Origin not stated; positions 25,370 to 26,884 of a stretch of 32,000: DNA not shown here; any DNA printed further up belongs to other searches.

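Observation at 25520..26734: Response regulator with reversed architecture: TrmB-type DNA-binding and effector-like domains followed by a C-terminal receiver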

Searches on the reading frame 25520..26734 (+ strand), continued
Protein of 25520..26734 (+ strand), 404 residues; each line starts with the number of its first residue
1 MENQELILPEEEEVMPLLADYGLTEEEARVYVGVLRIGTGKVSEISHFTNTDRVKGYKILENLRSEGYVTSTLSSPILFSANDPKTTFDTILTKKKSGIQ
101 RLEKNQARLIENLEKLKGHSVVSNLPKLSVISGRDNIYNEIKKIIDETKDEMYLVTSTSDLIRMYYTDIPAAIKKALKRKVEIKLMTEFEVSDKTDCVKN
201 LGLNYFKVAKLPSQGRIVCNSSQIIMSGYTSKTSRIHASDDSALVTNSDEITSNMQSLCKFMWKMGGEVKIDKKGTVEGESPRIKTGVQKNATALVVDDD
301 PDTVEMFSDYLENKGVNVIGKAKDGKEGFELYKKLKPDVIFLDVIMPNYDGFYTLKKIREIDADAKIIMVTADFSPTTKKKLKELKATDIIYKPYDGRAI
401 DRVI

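Call 27: search_protein_families(library=pfam, proteins=[P0121, P0122, P0123, P0124, P0139, P0143, P0172, P0178, P0267, P0211], max_evalue=0.01)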
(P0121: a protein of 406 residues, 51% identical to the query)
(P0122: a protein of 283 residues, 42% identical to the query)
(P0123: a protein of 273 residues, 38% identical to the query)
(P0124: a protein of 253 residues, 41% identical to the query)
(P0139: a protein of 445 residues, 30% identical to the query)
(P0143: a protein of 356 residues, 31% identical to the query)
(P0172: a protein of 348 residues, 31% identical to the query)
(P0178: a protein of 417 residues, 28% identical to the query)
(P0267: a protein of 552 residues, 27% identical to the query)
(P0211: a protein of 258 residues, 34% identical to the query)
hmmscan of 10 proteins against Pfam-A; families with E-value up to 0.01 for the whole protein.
P0121 (406 aa): 3 families
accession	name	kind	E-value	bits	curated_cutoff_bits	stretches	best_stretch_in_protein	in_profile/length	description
PF00072.30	Response_reg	-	9.2e-24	84.2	30.2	1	294-402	1-108/111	Response regulator receiver domain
PF01978.25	TrmB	-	3.8e-14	52.7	25.6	1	25-92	1-68/68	Sugar-specific transcriptional regulator TrmB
PF11495.14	Regulator_TrmB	-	1.3e-05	25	22.2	1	135-285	2-143/233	Archaeal transcriptional regulator TrmB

P0122 (283 aa): 1 family
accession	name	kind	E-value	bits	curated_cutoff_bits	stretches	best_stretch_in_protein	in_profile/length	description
PF01978.25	TrmB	-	4.7e-14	52.4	25.6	1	16-82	1-67/68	Sugar-specific transcriptional regulator TrmB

P0123 (273 aa): 2 families
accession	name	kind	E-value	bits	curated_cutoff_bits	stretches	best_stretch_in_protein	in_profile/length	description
PF01978.25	TrmB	-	3.3e-11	43.3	25.6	1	11-75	1-65/68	Sugar-specific transcriptional regulator TrmB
PF11495.14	Regulator_TrmB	-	0.00065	19.4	22.2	1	122-263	2-136/233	Archaeal transcriptional regulator TrmB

P0124 (253 aa): 2 families
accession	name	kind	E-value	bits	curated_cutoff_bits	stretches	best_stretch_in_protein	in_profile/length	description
PF00072.30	Response_reg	-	1.8e-09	38.2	30.2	1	144-252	2-110/111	Response regulator receiver domain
PF01053.26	Cys_Met_Meta_PP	-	0.0094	15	27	1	151-221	103-173/381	Cys/Met metabolism PLP-dependent enzyme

P0139 (445 aa): 4 families
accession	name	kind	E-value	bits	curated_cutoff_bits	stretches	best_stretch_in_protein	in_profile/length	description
PF01978.25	TrmB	-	1.4e-15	57.4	25.6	1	12-76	3-67/68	Sugar-specific transcriptional regulator TrmB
PF14417.12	MEDS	-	4.5e-13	49.8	29.8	1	281-439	2-160/161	MEDS: MEthanogen/methylotroph, DcmR Sensory domain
PF09339.16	HTH_IclR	-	0.0011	19.2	22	1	32-62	17-49/52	IclR helix-turn-helix domain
PF12802.13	MarR_2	-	0.0089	16.6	27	0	14-62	2-51/61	MarR family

P0143 (356 aa): 4 families
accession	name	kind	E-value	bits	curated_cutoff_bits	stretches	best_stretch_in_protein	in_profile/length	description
PF01978.25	TrmB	-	2.3e-13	50.2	25.6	1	11-78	1-68/68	Sugar-specific transcriptional regulator TrmB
PF11495.14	Regulator_TrmB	-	0.0029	17.3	22.2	1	122-266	3-138/233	Archaeal transcriptional regulator TrmB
PF13412.12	HTH_24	-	0.0039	17.2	21.9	0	18-61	3-46/48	Winged helix-turn-helix DNA-binding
PF08279.18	HTH_11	-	0.004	17.4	25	0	23-61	5-44/55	HTH domain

P0172 (348 aa): 4 families
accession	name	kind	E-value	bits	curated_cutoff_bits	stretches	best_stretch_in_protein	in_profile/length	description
PF01978.25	TrmB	-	3.7e-12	46.3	25.6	1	14-75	4-65/68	Sugar-specific transcriptional regulator TrmB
PF08279.18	HTH_11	-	0.0033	17.7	25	0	28-60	11-43/55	HTH domain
PF01022.26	HTH_5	-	0.0043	17.3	22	0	26-63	9-46/47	Bacterial regulatory protein, arsR family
PF12802.13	MarR_2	-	0.0078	16.8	27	0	30-65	17-53/61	MarR family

P0178 (417 aa): 8 families
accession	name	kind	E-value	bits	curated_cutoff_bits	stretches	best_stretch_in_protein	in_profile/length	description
PF01978.25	TrmB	-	8.1e-14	51.7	25.6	1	156-223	1-68/68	Sugar-specific transcriptional regulator TrmB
PF13412.12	HTH_24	-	6.3e-05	22.9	21.9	0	25-70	7-48/48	Winged helix-turn-helix DNA-binding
PF12802.13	MarR_2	-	0.00016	22.2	27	0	20-70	4-51/61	MarR family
PF09339.16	HTH_IclR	-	0.00033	20.8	22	1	178-208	19-49/52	IclR helix-turn-helix domain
PF17007.11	HTH_micro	-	0.00048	19.5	27.3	1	20-126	90-194/454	HTH-like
PF01022.26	HTH_5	-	0.0016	18.7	22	1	172-208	10-46/47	Bacterial regulatory protein, arsR family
PF24038.1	DUF7347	-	0.007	17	27.6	0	24-70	14-58/77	Domain of unknown function (DUF7347)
PF01047.28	MarR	-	0.0075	16.6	24.6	0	24-77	6-55/59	MarR family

P0267 (552 aa): 3 families
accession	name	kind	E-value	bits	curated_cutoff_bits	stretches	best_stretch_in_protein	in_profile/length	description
PF01978.25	TrmB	-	3.1e-14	53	25.6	1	10-77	1-68/68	Sugar-specific transcriptional regulator TrmB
PF11495.14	Regulator_TrmB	-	4.6e-11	42.9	22.2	2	278-381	2-99/233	Archaeal transcriptional regulator TrmB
PF13091.12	PLDc_2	-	3.4e-06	27.4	27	1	133-203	1-69/132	PLD-like domain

P0211 (258 aa): 5 families
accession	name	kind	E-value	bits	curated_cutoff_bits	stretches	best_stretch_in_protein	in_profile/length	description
PF00072.30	Response_reg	-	1.8e-64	215.3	30.2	2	136-244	1-109/111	Response regulator receiver domain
PF23198.2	PDE8A_N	-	1.7e-09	38.2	29.6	1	135-247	11-122/147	PDE8A-like, N-terminal domain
PF02310.24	B12-binding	-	0.00044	20.5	32.1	0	18-92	20-97/121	B12 binding domain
PF06490.17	FleQ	-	0.00074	20.3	22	0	4-87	1-81/108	Flagellar regulatory protein FleQ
PF12606.13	RELT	-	0.0029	17.1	25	0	151-168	22-39/42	Tumour necrosis factor receptor superfamily member 19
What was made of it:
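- Checked: The 51%-identical orthologue P0121 passes the Regulator_TrmB cut-off with 25.0 bits (call 27).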

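Call 28: search_protein_families(library=pfam, proteins=[P0214, P0234, P0245, P0254, P0266, P0263, P0130, P0128, P0216, P0196], max_evalue=0.01)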
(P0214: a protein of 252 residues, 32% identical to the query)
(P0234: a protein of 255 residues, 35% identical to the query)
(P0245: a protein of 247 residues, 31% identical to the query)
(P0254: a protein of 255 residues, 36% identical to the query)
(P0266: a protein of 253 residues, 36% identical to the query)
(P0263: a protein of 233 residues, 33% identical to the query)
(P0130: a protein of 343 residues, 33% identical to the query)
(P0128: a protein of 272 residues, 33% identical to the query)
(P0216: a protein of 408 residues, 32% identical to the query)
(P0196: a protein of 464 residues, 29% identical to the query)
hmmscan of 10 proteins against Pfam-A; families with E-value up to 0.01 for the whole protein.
P0214 (252 aa): 1 family
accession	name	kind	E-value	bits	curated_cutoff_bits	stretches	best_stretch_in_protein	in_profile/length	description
PF00072.30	Response_reg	-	2e-57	192.6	30.2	2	124-235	1-111/111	Response regulator receiver domain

P0234 (255 aa): 3 families
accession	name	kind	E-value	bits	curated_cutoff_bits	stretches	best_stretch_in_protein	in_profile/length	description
PF00072.30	Response_reg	-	6.3e-58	194.2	30.2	2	137-245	1-109/111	Response regulator receiver domain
PF23198.2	PDE8A_N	-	3.8e-05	24.1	29.6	1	133-248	9-122/147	PDE8A-like, N-terminal domain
PF20274.4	cREC_REC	-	0.0012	19.9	27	0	138-204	3-60/88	Cyclic-phosphate processing Receiver domain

P0245 (247 aa): 1 family
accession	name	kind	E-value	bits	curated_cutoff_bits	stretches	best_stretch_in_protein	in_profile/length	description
PF00072.30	Response_reg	-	3.8e-56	188.5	30.2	2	132-242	1-110/111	Response regulator receiver domain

P0254 (255 aa): 7 families
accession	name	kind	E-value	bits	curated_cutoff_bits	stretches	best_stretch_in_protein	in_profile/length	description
PF00072.30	Response_reg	-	1e-60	203.2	30.2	2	4-110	1-107/111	Response regulator receiver domain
PF02310.24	B12-binding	-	7.7e-06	26.2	32.1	1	17-95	20-104/121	B12 binding domain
PF21332.3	AmiR_N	-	6e-05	23.4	27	0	3-105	2-99/111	AmiR, N-terminal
PF18237.6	Tk-SP_N-pro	-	0.00019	21.8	26.5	0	64-94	14-44/67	Tk-SP N-propeptide domain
PF01408.29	GFO_IDH_MocA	-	0.00047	21.3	24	0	187-234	56-105/120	Oxidoreductase family, NAD-binding Rossmann fold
PF02607.22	B12-binding_2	-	0.0012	19.4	23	0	159-184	19-46/74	B12 binding domain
PF16266.10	DUF4919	-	0.0075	16.6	29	0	76-120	62-106/186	Domain of unknown function (DUF4919)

P0266 (253 aa): 4 families
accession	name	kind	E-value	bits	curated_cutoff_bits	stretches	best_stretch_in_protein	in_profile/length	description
PF00072.30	Response_reg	-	6e-56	187.8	30.2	2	133-244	1-110/111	Response regulator receiver domain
PF20161.5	VpsR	-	1.9e-05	24.8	23.7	0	141-244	18-120/121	VpsR domain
PF03698.18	UPF0180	-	9.4e-05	23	25.4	0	145-159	11-25/77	Uncharacterised protein family (UPF0180)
PF23198.2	PDE8A_N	-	0.0027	18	29.6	0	133-218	13-99/147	PDE8A-like, N-terminal domain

P0263 (233 aa): 3 families
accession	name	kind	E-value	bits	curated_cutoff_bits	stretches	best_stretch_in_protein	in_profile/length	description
PF00072.30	Response_reg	-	3e-53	179.1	30.2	2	104-214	1-110/111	Response regulator receiver domain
PF01729.25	QRPTase_C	-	0.00057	20.1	23.1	0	137-197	92-149/169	Quinolinate phosphoribosyl transferase, C-terminal domain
PF21332.3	AmiR_N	-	0.0054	17.1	27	0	27-90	40-102/111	AmiR, N-terminal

P0130 (343 aa): 4 families
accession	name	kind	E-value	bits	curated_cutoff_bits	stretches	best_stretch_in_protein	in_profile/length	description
PF01978.25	TrmB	-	2.9e-13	49.9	25.6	1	90-158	1-68/68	Sugar-specific transcriptional regulator TrmB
PF13412.12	HTH_24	-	0.00014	21.8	21.9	1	103-142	8-47/48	Winged helix-turn-helix DNA-binding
PF13091.12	PLDc_2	-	0.00084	19.6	27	1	216-272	3-49/132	PLD-like domain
PF13730.12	HTH_36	-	0.0056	16.9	25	0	114-142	27-55/55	Helix-turn-helix domain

P0128 (272 aa): 1 family
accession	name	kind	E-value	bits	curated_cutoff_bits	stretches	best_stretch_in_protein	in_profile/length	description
PF01978.25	TrmB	-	2.8e-12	46.8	25.6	1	18-84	1-67/68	Sugar-specific transcriptional regulator TrmB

P0216 (408 aa): 7 families
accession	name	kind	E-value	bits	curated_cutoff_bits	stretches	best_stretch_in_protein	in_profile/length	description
PF00072.30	Response_reg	-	1.3e-79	264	30.2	3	8-119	1-111/111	Response regulator receiver domain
PF23198.2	PDE8A_N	-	1.7e-07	31.7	29.6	0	288-374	9-97/147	PDE8A-like, N-terminal domain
PF02310.24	B12-binding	-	3e-05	24.3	32.1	0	33-82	35-86/121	B12 binding domain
PF20274.4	cREC_REC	-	0.00071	20.6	27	0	9-75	3-60/88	Cyclic-phosphate processing Receiver domain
PF02254.24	TrkA_N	-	0.0019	19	23.8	0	6-83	22-95/116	TrkA-N domain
PF24123.1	Myosin_VII_N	-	0.0043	17.5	27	0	284-299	25-40/53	Myosin VII N-terminal beta barrel domain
PF06506.16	PrpR_N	-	0.0075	16.3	29.1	0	160-247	19-101/167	Propionate catabolism activator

P0196 (464 aa): 9 families
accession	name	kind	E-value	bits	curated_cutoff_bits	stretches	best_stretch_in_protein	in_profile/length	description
PF00072.30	Response_reg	-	1.1e-78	261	30.2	3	154-262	1-110/111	Response regulator receiver domain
PF18428.7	BRCT_3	-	4.7e-08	33.4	26.1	0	151-206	5-60/102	BRCA1 C Terminus (BRCT) domain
PF13649.12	Methyltransf_25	-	2.6e-07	31.7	27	0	296-365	17-90/97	Methyltransferase domain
PF13847.12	Methyltransf_31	-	1.7e-06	28.3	27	0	297-355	26-87/145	Methyltransferase domain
PF08241.18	Methyltransf_11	-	1.7e-05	25.8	21.2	0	297-355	16-73/95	Methyltransferase domain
PF06490.17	FleQ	-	4.4e-05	24.2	22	0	301-413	1-106/108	Flagellar regulatory protein FleQ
PF03698.18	UPF0180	-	0.00049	20.7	25.4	0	14-36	7-29/77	Uncharacterised protein family (UPF0180)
PF08282.18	Hydrolase_3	-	0.00054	20.2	20.9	0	262-343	104-186/255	haloacid dehalogenase-like hydrolase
PF04055.27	Radical_SAM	-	0.007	17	29.5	0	307-394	29-102/166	Radical SAM superfamily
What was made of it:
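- Tried and rejected: In the representative search, hits with several matched stretches looked like possible TrmB-REC relatives but were multi-REC proteins (calls 27, 28).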
